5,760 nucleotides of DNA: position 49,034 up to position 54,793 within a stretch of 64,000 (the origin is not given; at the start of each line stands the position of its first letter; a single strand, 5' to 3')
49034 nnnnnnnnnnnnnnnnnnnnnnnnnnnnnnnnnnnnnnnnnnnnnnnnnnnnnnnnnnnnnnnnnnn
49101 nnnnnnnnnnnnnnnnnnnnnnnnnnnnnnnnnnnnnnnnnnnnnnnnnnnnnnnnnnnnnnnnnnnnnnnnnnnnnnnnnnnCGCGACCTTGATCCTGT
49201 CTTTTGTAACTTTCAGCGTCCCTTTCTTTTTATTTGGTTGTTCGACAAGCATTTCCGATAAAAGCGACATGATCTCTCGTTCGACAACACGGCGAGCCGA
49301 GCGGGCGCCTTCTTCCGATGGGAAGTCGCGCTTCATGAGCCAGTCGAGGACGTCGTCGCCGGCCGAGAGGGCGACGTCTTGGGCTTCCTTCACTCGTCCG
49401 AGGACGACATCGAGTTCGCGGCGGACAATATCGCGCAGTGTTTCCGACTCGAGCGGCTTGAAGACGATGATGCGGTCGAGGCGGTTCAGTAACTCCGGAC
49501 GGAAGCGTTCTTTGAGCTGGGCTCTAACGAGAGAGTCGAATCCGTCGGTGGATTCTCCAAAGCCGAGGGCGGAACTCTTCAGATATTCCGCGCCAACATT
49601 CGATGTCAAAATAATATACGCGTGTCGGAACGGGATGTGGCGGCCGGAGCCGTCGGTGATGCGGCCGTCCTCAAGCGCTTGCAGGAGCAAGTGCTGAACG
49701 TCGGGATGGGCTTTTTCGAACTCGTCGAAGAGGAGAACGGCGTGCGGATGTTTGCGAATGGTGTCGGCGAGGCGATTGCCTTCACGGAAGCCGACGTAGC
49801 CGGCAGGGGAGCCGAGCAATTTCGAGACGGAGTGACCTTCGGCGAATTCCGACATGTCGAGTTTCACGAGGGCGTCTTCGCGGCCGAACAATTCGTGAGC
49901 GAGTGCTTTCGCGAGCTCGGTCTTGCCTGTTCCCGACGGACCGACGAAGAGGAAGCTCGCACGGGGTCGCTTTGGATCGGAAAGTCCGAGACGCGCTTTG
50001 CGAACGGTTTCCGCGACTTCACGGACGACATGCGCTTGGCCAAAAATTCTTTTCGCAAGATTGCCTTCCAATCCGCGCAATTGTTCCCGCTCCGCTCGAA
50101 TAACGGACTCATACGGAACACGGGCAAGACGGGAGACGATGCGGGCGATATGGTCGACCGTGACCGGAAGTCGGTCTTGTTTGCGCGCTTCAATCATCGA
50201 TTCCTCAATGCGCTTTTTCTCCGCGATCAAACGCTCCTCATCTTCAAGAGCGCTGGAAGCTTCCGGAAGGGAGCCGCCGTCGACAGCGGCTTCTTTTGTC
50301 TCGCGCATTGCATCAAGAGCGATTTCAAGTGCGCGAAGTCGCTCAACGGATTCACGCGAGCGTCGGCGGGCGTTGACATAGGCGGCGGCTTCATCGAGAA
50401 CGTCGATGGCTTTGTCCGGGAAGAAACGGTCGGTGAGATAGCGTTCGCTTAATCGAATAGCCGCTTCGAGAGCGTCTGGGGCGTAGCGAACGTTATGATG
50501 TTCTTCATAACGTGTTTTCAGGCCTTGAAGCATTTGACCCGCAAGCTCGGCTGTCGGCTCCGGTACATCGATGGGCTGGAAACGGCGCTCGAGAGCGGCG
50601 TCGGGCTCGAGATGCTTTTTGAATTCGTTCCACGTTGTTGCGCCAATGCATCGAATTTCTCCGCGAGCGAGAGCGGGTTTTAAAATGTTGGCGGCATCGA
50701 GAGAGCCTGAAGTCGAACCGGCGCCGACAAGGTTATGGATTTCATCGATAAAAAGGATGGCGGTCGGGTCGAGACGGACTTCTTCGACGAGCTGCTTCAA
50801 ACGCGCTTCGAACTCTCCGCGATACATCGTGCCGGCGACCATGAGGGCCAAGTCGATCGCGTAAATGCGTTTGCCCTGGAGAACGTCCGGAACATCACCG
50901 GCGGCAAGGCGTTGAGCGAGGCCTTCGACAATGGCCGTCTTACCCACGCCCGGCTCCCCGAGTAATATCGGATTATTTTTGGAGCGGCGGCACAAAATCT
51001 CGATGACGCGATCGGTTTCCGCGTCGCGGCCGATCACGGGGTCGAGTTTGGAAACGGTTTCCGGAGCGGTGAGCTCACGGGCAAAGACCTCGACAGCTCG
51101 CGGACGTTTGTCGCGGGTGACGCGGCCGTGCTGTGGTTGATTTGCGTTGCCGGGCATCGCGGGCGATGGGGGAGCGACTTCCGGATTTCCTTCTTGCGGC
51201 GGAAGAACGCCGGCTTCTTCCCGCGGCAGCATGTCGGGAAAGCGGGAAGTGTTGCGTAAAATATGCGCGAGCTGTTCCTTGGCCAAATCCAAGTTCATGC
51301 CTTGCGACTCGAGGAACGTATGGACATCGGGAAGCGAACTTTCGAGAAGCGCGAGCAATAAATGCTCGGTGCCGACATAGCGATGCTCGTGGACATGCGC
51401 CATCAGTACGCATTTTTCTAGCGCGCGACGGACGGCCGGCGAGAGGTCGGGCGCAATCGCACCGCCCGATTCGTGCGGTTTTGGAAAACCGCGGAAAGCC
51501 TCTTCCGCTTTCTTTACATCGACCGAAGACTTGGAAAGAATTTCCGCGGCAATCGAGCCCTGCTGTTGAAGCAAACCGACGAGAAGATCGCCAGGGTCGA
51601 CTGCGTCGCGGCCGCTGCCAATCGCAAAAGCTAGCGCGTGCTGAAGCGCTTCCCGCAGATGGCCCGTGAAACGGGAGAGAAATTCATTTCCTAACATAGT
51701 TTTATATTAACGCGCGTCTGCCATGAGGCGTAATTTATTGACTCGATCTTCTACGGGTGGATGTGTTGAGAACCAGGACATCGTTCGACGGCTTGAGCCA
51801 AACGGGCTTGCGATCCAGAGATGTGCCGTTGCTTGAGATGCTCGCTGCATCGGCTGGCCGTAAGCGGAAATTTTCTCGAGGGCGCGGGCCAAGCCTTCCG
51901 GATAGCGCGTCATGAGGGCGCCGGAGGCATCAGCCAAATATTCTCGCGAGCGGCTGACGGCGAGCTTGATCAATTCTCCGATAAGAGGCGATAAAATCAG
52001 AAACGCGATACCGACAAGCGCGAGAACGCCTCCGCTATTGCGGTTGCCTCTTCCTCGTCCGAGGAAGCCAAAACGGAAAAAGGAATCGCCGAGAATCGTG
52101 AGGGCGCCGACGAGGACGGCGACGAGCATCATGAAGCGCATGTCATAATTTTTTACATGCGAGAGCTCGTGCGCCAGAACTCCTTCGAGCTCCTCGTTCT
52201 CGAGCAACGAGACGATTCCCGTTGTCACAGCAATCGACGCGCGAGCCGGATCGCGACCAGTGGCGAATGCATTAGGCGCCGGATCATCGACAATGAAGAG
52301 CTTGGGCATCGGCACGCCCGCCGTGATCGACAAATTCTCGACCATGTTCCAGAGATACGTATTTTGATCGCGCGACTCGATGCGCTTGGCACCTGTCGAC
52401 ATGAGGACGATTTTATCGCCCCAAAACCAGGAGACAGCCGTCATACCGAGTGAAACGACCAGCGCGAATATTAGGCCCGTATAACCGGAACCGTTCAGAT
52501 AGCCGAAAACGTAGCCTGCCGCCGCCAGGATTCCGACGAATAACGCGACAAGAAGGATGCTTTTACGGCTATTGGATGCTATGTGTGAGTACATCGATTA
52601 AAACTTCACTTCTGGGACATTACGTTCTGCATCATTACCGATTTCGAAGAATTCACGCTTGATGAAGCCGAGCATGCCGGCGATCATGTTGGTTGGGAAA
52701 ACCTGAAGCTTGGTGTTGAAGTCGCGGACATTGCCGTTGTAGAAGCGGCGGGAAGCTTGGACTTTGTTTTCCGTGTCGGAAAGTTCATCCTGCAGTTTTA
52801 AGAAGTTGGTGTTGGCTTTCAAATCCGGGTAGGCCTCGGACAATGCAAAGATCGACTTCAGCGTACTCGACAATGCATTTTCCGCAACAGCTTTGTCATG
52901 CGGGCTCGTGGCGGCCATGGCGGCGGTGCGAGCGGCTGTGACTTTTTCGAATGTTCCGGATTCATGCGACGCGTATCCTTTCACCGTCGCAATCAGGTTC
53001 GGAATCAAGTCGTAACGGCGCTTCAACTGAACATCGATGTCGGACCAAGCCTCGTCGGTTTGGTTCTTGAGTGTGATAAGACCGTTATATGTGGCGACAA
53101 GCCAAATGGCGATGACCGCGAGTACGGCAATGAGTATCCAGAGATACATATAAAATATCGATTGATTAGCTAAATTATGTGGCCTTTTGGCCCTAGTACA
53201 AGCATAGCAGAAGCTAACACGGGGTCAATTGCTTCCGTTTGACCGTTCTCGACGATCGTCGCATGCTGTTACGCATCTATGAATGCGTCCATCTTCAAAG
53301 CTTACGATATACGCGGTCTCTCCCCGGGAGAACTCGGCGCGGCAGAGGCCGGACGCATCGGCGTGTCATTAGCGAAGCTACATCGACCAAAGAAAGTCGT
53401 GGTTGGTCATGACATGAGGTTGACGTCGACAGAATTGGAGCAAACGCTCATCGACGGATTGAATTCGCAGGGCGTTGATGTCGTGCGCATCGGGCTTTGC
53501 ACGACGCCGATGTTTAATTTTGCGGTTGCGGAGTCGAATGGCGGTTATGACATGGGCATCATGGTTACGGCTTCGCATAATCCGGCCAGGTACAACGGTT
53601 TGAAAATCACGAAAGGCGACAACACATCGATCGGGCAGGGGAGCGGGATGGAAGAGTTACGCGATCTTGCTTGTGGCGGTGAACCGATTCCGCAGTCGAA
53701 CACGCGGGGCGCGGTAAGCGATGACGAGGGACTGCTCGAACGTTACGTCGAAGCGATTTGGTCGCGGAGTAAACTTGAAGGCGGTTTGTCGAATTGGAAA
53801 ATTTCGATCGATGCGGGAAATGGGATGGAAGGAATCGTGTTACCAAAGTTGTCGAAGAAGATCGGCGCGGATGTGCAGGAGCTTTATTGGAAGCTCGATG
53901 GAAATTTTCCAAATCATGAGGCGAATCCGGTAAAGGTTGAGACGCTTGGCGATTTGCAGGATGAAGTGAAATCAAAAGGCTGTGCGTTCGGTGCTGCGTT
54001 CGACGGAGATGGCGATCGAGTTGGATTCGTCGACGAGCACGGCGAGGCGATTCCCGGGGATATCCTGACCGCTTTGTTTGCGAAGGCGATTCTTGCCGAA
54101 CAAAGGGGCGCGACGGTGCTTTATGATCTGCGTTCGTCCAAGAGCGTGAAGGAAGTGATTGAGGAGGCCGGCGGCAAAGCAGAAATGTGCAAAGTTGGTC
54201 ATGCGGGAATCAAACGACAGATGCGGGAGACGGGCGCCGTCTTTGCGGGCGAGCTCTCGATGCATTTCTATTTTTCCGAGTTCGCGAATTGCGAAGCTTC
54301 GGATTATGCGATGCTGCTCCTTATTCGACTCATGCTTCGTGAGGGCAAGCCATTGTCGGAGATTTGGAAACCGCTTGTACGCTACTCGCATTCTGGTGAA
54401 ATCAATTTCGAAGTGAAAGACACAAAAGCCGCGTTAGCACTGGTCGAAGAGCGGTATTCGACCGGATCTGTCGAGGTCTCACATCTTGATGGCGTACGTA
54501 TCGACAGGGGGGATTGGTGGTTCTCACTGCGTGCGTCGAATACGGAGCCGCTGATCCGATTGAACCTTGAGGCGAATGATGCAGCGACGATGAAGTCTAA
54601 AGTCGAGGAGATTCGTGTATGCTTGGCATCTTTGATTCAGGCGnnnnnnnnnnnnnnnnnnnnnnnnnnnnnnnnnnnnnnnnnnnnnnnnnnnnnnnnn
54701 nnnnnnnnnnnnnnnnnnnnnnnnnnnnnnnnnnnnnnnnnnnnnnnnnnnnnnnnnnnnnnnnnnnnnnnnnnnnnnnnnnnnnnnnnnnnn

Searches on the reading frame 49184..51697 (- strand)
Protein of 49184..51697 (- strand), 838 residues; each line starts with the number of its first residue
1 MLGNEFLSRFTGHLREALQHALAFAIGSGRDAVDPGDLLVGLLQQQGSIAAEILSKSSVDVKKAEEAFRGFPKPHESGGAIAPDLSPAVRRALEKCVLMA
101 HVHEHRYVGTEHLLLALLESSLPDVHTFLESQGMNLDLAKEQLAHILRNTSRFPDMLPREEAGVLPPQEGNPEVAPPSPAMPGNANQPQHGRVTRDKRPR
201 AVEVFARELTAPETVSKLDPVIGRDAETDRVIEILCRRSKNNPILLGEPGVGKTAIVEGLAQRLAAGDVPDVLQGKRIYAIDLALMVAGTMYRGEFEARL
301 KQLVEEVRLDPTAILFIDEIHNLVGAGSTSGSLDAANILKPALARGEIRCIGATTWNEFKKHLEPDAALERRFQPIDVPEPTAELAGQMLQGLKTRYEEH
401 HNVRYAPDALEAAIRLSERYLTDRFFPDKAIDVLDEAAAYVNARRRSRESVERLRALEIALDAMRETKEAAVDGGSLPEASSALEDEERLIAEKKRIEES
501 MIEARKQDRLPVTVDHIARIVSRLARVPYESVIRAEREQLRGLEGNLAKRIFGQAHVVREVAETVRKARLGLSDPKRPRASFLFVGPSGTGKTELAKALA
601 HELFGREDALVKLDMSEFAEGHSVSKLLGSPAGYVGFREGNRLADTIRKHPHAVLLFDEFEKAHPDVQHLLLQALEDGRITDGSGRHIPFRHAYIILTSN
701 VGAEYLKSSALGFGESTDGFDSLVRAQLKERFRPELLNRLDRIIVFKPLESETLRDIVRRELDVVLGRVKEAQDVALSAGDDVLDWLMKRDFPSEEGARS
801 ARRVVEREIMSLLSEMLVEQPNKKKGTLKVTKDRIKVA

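Call 8: search_protein_families(library=pfam, proteins=[window:49184-51697:-], max_evalue=0.01)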
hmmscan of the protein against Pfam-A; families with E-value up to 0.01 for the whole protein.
window:49184-51697:- (838 aa): 36 families (the best 25 are shown)
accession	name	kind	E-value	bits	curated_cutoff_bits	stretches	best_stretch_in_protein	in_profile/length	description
PF07724.20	AAA_2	-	3.7e-57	193.4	27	1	577-742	1-165/166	AAA domain (Cdc48 subfamily)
PF17871.7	AAA_lid_9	-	9.7e-28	96.6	22.8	1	384-475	3-92/104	AAA lid domain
PF00004.35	AAA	-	5.8e-25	88.7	21.2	2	244-373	2-123/131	ATPase family associated with various cellular activities (AAA)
PF07728.20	AAA_5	-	1.1e-15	58.3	22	2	582-701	2-123/139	AAA domain (dynein-related subfamily)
PF10431.15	ClpB_D2-small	-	6.1e-13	49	21.9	1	749-830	1-81/81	C-terminal, D2-small domain, of ClpB protein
PF13401.12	AAA_22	-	1.2e-10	42.3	27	1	580-670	6-103/130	AAA domain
PF00158.32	Sigma54_activat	-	2.3e-10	40.8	20.2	1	578-682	21-124/168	Sigma-54 interaction domain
PF13191.12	AAA_16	-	2.3e-09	38.4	32.6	1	221-267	2-51/167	AAA ATPase domain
PF02861.25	Clp_N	-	1.7e-08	35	20.7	2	100-121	5-26/53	Clp amino terminal domain, pathogenicity island component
PF05496.18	RuvB_N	-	1.6e-07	31.7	27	0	576-603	30-57/159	Holliday junction DNA helicase RuvB P-loop domain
PF05621.17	TniB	-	2.6e-07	30.7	22.4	1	269-380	77-186/189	Bacterial TniB protein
PF20720.3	nSTAND3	-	3e-07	30.7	27.2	0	238-266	15-43/155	Novel STAND NTPase 3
PF01078.27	Mg_chelatase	-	5.5e-07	29.6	20.3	0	581-626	24-65/207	Magnesium chelatase, subunit ChlI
PF01695.23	IstB_IS21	-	8.3e-07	29.2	24.1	0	194-320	43-162/238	IstB-like ATP binding protein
PF20030.5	bpMoxR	-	1.9e-06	27.6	27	0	227-266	16-57/205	MoxR domain in the MoxR-vWA-beta-propeller ternary systems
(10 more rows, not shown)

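Call 9: search_protein_families(library=ncbifam, proteins=[window:49184-51697:-], max_evalue=0.1)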
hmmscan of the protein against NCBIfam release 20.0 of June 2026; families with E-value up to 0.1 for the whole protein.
window:49184-51697:- (838 aa): 78 families (the best 25 are shown)
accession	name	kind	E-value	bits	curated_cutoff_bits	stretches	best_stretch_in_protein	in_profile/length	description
TIGR03346.1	chaperone_ClpB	equivalog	1.2e-224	748.4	1232.1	3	197-454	151-410/853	ATP-dependent chaperone ClpB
TIGR02639.1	ClpA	equivalog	3.4e-215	716.5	993.15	2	191-830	157-732/734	ATP-dependent Clp protease ATP-binding subunit ClpA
TIGR03345.1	VI_ClpV1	equivalog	9.6e-207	689.1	884.95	2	13-455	4-425/852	type VI secretion system ATPase TssH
NF008118.0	PRK10865.1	equivalog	2.2e-178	594.9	1417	3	196-463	156-424/857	ATP-dependent chaperone ClpB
NF033606.1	heat_AAA_ClpK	exception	6.4e-177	590.2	1900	2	199-817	262-884/949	heat shock survival AAA family ATPase ClpK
NF033607.0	disagg_AAA_ClpG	exception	2.2e-176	588.4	1900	2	189-826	231-870/932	AAA family protein disaggregase ClpG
NF008263.0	PRK11034.1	equivalog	2.2e-162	541.7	1350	2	201-441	168-409/758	ATP-dependent Clp protease ATP-binding subunit ClpA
NF003745.1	PRK05342.1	equivalog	8.9e-11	41.3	359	1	734-835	298-399/418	ATP-dependent Clp protease ATP-binding subunit ClpX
TIGR03922.1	T7SS_EccA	equivalog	6.8e-10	38.1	466.65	2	241-373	313-442/557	type VII secretion AAA-ATPase EccA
NF001679.0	PRK00440.1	equivalog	7.9e-08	31.7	303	1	581-607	41-67/322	replication factor C small subunit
NF000868.0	PRK00080.1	equivalog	2.8e-07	29.8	282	1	544-603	20-75/330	Holliday junction branch migration DNA helicase RuvB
TIGR01243.1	CDC48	subfamily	3.3e-07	29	802.65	2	243-323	215-283/733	CDC48 family AAA ATPase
NF038214.1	IS21_help_AAA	equivalog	4.1e-07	29.9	200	1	580-604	91-115/232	IS21-like element helper ATPase IstB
NF009067.0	PRK12402.1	equivalog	5.6e-07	28.8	317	1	551-619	17-78/340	replication factor C small subunit 2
NF006616.1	PRK09183.1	subfamily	6.3e-07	28.9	300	1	240-321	100-172/253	IS21-like element helper ATPase IstB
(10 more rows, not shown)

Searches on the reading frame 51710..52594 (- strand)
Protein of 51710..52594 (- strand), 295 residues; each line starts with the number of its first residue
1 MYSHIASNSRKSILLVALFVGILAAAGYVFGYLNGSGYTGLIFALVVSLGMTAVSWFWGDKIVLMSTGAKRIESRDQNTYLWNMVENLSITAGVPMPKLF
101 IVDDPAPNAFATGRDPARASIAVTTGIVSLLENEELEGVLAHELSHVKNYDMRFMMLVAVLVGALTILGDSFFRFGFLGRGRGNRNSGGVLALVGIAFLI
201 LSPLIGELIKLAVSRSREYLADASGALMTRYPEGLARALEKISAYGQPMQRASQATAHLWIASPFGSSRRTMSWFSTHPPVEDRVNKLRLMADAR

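Call 8: search_protein_families(library=pfam, proteins=[window:51710-52594:-], max_evalue=0.01)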
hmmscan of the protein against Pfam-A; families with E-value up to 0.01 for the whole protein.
window:51710-52594:- (295 aa): 2 families
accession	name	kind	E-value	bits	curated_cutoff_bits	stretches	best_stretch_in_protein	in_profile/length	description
PF01435.24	Peptidase_M48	-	3.2e-33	115.6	20.3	1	77-289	3-183/186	Peptidase family M48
PF05569.17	Peptidase_M56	-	1e-06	28.6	31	1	42-161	107-218/296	BlaR1 peptidase M56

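Call 9: search_protein_families(library=ncbifam, proteins=[window:51710-52594:-], max_evalue=0.1)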
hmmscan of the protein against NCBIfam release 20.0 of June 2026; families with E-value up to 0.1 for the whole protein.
window:51710-52594:- (295 aa): 11 families
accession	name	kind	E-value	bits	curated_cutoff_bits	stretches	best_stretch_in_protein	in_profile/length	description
NF003425.0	PRK04897.1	equivalog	1.1e-93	313.7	355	1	1-291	2-298/298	zinc metalloprotease HtpX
NF002826.0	PRK03001.1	equivalog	3.1e-75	253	369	1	10-293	5-280/285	zinc metalloprotease HtpX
NF002363.0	PRK01345.1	equivalog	5.8e-73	245.7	422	1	9-293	3-280/318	zinc metalloprotease HtpX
NF002839.0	PRK03072.1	equivalog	1.1e-70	238.1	412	1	4-293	4-286/291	zinc metalloprotease HtpX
NF002669.0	PRK02391.1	equivalog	6e-59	199.6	341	1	14-291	21-291/298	zinc metalloprotease HtpX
NF002775.0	PRK02870.1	equivalog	3.2e-43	148.3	285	1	44-289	76-334/338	zinc metalloprotease HtpX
NF003965.0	PRK05457.1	equivalog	6.9e-39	133.9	245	1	38-289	34-282/285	protease HtpX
NF002322.0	PRK01265.1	equivalog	4.1e-36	125.1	275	1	15-254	19-261/325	zinc metalloprotease HtpX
NF052399.1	M48_lipo_LoiP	exception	6.3e-06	25.8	365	1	108-164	98-150/247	metalloprotease LoiP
NF033109.1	sensor_MecR1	exception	0.0037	15.8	1200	1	119-160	181-222/585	beta-lactam sensor/signal transducer MecR1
NF052400.1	M48_BAM_BepA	equivalog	0.0081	15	570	1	98-148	92-139/483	beta-barrel assembly-enhancing protease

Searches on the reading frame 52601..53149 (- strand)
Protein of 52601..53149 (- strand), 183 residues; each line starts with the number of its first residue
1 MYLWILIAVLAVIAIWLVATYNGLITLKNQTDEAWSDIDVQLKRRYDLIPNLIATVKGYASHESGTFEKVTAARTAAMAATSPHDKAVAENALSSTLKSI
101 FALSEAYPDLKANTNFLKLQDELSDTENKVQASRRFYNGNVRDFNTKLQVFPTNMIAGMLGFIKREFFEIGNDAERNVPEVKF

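Call 8: search_protein_families(library=pfam, proteins=[window:52601-53149:-], max_evalue=0.01)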
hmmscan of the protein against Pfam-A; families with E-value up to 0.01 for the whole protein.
window:52601-53149:- (183 aa): 2 families
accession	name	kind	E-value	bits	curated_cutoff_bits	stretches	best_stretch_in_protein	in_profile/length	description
PF04011.17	LemA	-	3.1e-62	209.2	26.2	1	34-183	1-149/149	LemA family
PF19342.4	MGP3_C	-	0.0052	17.1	25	1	56-155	5-101/113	MGP3 C-terminal domain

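Call 9: search_protein_families(library=ncbifam, proteins=[window:52601-53149:-], max_evalue=0.1)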
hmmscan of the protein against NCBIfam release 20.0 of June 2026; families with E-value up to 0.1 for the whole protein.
window:52601-53149:- (183 aa): 1 family
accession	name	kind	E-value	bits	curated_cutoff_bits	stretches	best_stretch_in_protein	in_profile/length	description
NF040966.1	MamQ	equivalog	1.5e-25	89.9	250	2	89-181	108-202/221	magnetosome protein MamQ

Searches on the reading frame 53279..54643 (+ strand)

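Call 8: search_protein_families(library=pfam, proteins=[window:53279-54643:+], max_evalue=0.01)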
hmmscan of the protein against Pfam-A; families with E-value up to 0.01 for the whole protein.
window:53279-54643:+ (455 aa): 4 families
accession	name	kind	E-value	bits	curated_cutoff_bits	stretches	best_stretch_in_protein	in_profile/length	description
PF02878.22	PGM_PMM_I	-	1.5e-30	106.1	22.5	1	5-119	3-120/138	Phosphoglucomutase/phosphomannomutase, alpha/beta/alpha domain I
PF02880.22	PGM_PMM_III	-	1.4e-21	77.2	20.7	1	260-364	2-109/115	Phosphoglucomutase/phosphomannomutase, alpha/beta/alpha domain III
PF02879.22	PGM_PMM_II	-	3.4e-21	76.2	29.3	1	155-255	2-103/103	Phosphoglucomutase/phosphomannomutase, alpha/beta/alpha domain II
PF00408.26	PGM_PMM_IV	-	2.8e-10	40.5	23.1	1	374-445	1-65/68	Phosphoglucomutase/phosphomannomutase, C-terminal domain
